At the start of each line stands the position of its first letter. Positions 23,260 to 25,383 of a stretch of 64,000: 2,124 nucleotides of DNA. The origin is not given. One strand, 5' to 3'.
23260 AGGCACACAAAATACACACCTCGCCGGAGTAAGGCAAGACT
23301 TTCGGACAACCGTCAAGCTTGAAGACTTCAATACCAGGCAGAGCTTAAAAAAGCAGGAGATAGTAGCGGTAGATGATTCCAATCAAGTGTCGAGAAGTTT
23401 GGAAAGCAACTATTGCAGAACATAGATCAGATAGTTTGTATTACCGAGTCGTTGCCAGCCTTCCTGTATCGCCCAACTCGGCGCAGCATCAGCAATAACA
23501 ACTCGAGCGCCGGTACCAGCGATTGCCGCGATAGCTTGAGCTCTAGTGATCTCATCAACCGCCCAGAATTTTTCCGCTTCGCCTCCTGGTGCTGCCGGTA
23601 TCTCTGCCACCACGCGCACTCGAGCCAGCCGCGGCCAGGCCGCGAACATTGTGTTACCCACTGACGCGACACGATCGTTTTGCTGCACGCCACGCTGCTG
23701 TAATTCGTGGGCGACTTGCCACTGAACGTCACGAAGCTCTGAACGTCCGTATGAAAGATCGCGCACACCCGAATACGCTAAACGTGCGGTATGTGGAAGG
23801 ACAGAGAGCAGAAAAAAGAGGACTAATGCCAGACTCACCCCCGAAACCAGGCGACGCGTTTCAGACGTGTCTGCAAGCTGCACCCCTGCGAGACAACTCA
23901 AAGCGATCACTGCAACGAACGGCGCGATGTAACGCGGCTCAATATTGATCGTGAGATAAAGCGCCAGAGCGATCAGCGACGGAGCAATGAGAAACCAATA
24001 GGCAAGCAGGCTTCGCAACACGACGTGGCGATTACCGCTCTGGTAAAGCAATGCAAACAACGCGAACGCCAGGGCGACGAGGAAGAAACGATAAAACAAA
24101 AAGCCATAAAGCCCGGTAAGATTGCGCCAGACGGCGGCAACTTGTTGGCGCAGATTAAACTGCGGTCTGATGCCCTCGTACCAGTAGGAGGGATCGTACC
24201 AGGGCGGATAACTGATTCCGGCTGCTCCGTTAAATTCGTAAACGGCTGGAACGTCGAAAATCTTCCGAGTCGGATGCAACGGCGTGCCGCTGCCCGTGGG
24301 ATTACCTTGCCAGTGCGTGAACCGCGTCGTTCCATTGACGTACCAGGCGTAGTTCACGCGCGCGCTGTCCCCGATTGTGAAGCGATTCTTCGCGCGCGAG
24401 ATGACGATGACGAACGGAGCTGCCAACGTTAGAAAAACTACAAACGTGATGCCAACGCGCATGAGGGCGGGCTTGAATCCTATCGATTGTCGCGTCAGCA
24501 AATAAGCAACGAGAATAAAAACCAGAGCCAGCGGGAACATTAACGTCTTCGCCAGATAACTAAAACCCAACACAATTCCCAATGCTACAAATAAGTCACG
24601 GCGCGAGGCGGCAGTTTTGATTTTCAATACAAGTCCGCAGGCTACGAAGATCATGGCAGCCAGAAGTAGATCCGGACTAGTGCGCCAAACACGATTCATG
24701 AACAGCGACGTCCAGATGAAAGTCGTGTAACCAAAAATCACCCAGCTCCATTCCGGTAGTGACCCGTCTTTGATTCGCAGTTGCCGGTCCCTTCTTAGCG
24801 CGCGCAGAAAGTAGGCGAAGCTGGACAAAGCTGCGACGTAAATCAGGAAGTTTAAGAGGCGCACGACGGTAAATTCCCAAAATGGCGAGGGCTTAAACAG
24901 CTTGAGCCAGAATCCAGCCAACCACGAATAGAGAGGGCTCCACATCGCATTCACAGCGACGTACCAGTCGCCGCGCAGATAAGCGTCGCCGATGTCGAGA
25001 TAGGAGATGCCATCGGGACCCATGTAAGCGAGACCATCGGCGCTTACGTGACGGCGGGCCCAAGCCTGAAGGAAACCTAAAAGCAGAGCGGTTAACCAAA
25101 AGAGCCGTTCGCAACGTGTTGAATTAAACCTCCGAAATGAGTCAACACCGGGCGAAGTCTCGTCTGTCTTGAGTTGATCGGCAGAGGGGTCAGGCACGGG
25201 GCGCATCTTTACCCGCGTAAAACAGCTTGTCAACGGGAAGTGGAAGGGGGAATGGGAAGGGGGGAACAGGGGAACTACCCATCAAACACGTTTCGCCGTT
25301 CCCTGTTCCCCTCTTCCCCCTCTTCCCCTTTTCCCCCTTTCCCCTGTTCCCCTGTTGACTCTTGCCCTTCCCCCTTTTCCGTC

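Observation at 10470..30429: Four secreted proteins with unrelated N-terminal architectures share one ~175-aa C-terminal module ending FRF.VNVEALP (three with an LTD in front)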

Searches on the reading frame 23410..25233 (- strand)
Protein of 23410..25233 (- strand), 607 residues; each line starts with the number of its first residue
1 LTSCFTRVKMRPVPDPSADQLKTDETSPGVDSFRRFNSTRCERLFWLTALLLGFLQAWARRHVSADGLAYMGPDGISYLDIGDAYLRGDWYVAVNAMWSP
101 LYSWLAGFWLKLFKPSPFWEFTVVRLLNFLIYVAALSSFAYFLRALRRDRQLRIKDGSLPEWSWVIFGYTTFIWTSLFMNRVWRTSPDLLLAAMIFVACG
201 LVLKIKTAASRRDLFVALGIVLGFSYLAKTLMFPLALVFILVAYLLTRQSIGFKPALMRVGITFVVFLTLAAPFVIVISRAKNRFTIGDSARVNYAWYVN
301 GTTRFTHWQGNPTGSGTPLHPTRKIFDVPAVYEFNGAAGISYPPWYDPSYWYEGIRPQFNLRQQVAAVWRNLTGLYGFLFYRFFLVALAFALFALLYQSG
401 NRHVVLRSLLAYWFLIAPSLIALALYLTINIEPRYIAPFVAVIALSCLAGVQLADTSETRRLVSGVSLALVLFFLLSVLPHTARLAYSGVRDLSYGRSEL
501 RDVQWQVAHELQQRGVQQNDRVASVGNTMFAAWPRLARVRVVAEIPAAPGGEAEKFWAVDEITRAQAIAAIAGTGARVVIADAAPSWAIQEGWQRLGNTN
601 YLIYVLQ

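Call 24: search_protein_families(library=pfam, proteins=[window:23410-25233:-], max_evalue=0.001)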
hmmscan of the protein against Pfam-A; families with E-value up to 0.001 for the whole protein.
window:23410-25233:- (607 aa): 0 families
